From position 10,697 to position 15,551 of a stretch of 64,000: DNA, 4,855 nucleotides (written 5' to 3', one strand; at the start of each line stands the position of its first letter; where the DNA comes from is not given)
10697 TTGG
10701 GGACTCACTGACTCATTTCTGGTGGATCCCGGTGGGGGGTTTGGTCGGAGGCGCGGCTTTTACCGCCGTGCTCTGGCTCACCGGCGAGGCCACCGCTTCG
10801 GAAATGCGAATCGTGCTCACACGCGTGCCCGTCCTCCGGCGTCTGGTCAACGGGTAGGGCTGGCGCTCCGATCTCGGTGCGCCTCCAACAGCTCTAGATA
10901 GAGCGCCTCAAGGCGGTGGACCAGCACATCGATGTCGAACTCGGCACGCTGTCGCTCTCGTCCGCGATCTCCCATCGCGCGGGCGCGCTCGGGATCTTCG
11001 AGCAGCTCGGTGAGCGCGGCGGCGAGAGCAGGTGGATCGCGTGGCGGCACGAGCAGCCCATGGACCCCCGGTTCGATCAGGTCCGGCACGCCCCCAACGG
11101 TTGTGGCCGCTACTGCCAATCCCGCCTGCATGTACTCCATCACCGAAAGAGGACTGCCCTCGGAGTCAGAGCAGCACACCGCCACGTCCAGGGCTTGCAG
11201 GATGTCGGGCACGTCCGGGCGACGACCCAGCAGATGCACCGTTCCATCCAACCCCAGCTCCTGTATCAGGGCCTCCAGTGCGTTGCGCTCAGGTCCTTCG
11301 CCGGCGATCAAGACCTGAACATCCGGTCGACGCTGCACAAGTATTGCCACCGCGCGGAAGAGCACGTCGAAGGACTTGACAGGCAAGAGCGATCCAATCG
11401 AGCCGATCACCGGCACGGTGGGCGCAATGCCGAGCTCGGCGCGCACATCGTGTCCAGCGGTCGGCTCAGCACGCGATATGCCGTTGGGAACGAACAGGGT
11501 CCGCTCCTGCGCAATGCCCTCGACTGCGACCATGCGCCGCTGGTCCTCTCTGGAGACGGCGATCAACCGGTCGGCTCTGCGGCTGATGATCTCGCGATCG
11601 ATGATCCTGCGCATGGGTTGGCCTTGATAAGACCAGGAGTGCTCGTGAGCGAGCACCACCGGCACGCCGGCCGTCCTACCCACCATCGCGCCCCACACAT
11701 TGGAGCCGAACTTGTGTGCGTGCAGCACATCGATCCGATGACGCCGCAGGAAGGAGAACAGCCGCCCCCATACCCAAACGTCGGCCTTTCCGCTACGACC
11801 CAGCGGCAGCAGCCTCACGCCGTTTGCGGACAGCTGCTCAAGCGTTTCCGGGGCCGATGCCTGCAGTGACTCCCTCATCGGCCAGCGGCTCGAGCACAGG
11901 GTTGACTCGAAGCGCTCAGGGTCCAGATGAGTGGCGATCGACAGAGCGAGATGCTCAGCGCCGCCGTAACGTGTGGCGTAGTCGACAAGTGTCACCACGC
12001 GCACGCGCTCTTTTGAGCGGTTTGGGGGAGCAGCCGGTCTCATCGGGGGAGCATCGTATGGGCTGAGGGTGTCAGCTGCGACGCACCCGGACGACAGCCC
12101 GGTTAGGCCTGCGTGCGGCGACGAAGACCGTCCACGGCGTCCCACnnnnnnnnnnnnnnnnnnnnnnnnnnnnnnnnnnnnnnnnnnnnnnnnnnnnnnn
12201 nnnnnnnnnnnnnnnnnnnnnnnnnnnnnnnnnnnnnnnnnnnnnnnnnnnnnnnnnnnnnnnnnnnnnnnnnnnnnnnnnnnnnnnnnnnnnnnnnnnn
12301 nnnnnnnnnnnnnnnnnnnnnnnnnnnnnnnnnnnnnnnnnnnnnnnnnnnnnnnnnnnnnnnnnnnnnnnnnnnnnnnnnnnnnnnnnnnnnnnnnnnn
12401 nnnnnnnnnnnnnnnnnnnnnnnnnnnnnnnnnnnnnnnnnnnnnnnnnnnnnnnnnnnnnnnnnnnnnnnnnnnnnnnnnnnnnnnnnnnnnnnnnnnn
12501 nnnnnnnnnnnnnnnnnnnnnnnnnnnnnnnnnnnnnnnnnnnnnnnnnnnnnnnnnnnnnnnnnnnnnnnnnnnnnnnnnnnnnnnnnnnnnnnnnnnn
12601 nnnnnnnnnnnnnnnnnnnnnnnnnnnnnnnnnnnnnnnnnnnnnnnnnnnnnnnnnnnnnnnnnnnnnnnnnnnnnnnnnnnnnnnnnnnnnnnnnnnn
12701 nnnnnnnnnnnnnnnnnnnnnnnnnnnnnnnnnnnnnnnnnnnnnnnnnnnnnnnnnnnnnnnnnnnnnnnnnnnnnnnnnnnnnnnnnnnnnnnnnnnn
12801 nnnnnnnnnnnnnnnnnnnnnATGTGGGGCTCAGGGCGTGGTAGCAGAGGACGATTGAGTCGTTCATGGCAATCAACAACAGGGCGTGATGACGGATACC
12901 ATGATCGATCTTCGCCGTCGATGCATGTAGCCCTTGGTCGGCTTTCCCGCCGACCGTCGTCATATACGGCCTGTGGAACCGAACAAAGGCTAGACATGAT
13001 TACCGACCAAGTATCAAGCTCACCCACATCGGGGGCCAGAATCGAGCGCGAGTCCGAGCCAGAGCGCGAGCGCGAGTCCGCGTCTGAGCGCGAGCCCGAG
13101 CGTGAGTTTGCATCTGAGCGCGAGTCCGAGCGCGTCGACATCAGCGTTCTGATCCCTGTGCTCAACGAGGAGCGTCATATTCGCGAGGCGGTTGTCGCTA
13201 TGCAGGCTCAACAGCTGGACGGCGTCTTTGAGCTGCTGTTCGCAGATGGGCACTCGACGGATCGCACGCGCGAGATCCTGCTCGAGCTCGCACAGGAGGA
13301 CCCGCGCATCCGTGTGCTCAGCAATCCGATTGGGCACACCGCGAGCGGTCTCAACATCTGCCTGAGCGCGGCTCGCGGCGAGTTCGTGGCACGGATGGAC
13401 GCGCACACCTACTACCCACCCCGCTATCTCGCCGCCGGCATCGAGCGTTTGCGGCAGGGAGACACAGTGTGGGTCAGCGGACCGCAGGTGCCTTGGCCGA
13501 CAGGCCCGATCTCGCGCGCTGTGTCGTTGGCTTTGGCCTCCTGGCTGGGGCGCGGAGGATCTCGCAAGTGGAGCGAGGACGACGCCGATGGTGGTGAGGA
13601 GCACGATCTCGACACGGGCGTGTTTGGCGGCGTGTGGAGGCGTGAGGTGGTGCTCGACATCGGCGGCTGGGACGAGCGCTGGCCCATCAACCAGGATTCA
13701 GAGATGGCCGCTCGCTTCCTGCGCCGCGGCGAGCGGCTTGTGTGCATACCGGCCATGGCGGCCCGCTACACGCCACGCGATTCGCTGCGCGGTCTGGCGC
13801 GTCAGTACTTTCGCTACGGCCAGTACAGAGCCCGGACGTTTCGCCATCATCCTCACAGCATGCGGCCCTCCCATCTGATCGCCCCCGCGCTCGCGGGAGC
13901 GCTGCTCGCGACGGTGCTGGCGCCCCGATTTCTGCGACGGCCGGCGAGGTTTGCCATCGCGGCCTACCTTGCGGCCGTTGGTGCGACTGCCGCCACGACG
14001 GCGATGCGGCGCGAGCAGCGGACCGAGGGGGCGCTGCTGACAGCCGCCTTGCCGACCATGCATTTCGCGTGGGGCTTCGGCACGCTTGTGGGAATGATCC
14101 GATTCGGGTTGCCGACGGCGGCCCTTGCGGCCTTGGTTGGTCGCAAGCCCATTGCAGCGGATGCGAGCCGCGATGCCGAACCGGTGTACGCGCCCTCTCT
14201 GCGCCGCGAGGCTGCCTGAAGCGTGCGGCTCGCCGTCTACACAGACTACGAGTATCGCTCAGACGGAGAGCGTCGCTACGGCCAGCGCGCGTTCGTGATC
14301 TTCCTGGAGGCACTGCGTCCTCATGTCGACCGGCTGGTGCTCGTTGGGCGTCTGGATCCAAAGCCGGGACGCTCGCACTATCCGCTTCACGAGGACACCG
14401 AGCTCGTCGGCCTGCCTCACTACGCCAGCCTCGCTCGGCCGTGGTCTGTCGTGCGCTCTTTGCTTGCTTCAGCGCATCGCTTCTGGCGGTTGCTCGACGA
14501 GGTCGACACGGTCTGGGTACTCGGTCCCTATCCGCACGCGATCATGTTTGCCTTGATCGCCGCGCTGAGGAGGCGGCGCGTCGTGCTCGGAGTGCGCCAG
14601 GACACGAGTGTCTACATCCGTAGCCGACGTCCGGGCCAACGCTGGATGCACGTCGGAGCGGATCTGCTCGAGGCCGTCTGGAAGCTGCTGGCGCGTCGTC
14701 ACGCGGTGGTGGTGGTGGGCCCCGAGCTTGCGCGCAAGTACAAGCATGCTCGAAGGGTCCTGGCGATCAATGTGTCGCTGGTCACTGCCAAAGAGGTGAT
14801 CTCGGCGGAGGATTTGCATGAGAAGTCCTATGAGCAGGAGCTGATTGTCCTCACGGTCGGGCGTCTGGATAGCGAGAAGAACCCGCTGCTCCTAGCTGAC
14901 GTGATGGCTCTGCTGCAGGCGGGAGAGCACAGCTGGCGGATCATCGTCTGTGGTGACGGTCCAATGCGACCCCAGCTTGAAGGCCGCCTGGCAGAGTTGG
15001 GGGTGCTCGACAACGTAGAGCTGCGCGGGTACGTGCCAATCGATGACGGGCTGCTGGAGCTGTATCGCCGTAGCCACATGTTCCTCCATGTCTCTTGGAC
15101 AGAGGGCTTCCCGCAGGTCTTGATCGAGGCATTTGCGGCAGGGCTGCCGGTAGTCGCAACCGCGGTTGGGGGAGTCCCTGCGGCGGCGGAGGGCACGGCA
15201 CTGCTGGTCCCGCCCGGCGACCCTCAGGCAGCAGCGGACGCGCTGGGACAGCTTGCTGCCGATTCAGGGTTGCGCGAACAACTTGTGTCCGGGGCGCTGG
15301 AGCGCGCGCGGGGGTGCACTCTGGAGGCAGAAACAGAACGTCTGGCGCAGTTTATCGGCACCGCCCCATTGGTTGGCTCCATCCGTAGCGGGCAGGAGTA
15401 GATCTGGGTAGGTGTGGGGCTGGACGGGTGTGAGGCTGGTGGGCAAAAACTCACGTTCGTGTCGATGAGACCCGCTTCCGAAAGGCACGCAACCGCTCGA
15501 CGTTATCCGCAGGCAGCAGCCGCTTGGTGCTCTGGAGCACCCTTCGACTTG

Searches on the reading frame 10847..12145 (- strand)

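Call 7: search_protein_families(library=pfam, proteins=[window:10847-12145:-], max_evalue=0.001)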
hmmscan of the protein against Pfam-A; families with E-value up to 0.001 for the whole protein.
window:10847-12145:- (432 aa): 5 families
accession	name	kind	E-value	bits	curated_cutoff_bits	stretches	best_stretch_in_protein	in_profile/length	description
PF00534.26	Glycos_transf_1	-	1.1e-39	136.2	26.4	1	235-398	6-172/172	Glycosyl transferases group 1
PF13692.12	Glyco_trans_1_4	-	7.7e-37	127.1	27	1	245-384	2-142/142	Glycosyl transferases group 1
PF13439.12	Glyco_transf_4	-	4.5e-20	72.8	28.5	1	60-224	1-167/170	Glycosyltransferase Family 4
PF13579.12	Glyco_trans_4_4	-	2.2e-14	54.6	29.7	1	61-222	1-158/158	Glycosyl transferase 4-like domain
PF13524.12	Glyco_trans_1_2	-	1.5e-08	35.1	25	1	272-410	11-140/144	Glycosyl transferase-like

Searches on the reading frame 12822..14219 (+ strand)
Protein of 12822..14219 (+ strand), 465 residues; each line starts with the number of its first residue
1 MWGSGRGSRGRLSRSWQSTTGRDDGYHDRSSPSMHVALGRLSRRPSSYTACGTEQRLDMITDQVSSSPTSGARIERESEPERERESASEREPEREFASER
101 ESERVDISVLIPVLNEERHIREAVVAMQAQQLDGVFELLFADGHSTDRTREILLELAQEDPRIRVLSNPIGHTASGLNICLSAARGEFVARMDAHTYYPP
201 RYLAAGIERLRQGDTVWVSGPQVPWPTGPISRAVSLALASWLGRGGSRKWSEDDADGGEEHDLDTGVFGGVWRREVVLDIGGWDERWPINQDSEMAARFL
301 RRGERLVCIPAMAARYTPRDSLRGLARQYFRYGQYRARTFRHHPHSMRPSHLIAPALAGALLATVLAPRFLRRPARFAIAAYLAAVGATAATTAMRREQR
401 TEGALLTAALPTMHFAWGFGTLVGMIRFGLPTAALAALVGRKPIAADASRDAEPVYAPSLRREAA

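Call 7: search_protein_families(library=pfam, proteins=[window:12822-14219:+], max_evalue=0.001)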
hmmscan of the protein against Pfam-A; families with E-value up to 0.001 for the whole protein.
window:12822-14219:+ (465 aa): 4 families
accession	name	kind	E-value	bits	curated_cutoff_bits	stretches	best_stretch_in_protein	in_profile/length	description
PF00535.33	Glycos_transf_2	-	1.1e-23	84.5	23.3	1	108-233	1-128/168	Glycosyl transferase family 2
PF13641.12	Glyco_tranf_2_3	-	7.1e-09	36.4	27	1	107-331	3-226/230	Glycosyltransferase like family 2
PF10111.15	Glyco_tranf_2_2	-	5.7e-07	29.7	27.3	1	108-204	1-100/276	Glycosyltransferase like family 2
PF13632.12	Glyco_trans_2_3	-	6e-05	23.4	27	1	271-386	78-192/198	Glycosyl transferase family group 2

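Call 57: search_protein_families(library=ncbifam, proteins=[window:12822-14219:+], max_evalue=0.001)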
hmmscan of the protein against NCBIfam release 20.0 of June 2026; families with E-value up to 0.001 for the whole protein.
window:12822-14219:+ (465 aa): 15 families
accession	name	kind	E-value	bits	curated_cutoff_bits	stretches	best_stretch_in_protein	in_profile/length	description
TIGR03965.1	mycofact_glyco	equivalog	5.3e-19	68.4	280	2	271-442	235-404/467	mycofactocin biosynthesis glycosyltransferase MftF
NF041875.1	EPS_EpsD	equivalog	1.1e-14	54.6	370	1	107-394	1-284/325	exopolysaccharide biosynthesis glycosyltransferase EpsD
TIGR03937.1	PgaC_IcaA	equivalog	1.5e-13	50.5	422.3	1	94-196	34-136/407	poly-beta-1,6-N-acetyl-D-glucosamine synthase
TIGR04283.1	glyco_like_mftF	equivalog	2.5e-12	46.9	182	1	107-206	1-93/221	TIGR04283 family arsenosugar biosynthesis glycosyltransferase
NF047683.1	TeichurnBiosyTuaG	equivalog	1.9e-11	44.1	400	1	104-210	5-111/252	teichuronic acid biosynthesis protein TuaG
NF047588.1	GlcsyltransPgfSStrep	equivalog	4.4e-10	39.3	500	1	106-216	2-116/308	glycosyltransferase PgfS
NF007482.0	PRK10073.1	equivalog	2.8e-09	36.4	423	1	103-196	4-96/334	glycosyltransferase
NF053739.1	GlytfEpsEBac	equivalog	5e-09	35.5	450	1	107-195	3-92/265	glycosyltransferase EpsE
NF045692.1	OglycostaseCruG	equivalog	1.8e-08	33.7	600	1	102-168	38-103/386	2'-O-glycosyltransferase CruG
NF050050.1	ProtGlycPglI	equivalog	1.4e-07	31.2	500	1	107-195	4-93/306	GalNAc(5)-diNAcBac-PP-undecaprenol beta-1,3-glucosyltransferase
TIGR03469.1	HpnB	hypoth_equivalog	7.6e-06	25.2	379.25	1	105-165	44-107/386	hopene-associated glycosyltransferase HpnB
TIGR04182.1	glyco_TIGR04182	equivalog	1.4e-05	24.6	325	1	106-218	1-105/293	S-layer glycoprotein N-glycosyltransferase AglJ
NF010496.0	PRK13915.1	equivalog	1.9e-05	23.9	262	1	95-152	23-80/307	glucosyl-3-phosphoglycerate synthase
NF007986.1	PRK10714.1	equivalog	2.5e-05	23.5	529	1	106-212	7-117/316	undecaprenyl-phosphate 4-deoxy-4-formamido-L-arabinose transferase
TIGR03472.1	HpnI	equivalog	7.2e-05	21.8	310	0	93-165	31-100/373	bacteriohopanetetrol glucosamine biosynthesis glycosyltransferase HpnI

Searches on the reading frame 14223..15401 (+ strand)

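Call 7: search_protein_families(library=pfam, proteins=[window:14223-15401:+], max_evalue=0.001)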
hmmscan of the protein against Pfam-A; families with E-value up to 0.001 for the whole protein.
window:14223-15401:+ (392 aa): 4 families
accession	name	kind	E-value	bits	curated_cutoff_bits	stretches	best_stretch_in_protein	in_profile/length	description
PF00534.26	Glycos_transf_1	-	2.4e-33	115.5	26.4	1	201-358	10-169/172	Glycosyl transferases group 1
PF13692.12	Glyco_trans_1_4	-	8.9e-33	114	27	1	208-347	3-142/142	Glycosyl transferases group 1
PF20706.3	GT4-conflict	-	5.6e-16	58.9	26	1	152-318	140-316/385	Family 4 Glycosyltransferase in conflict systems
PF13524.12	Glyco_trans_1_2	-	1.1e-05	25.9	25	1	259-363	27-130/144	Glycosyl transferase-like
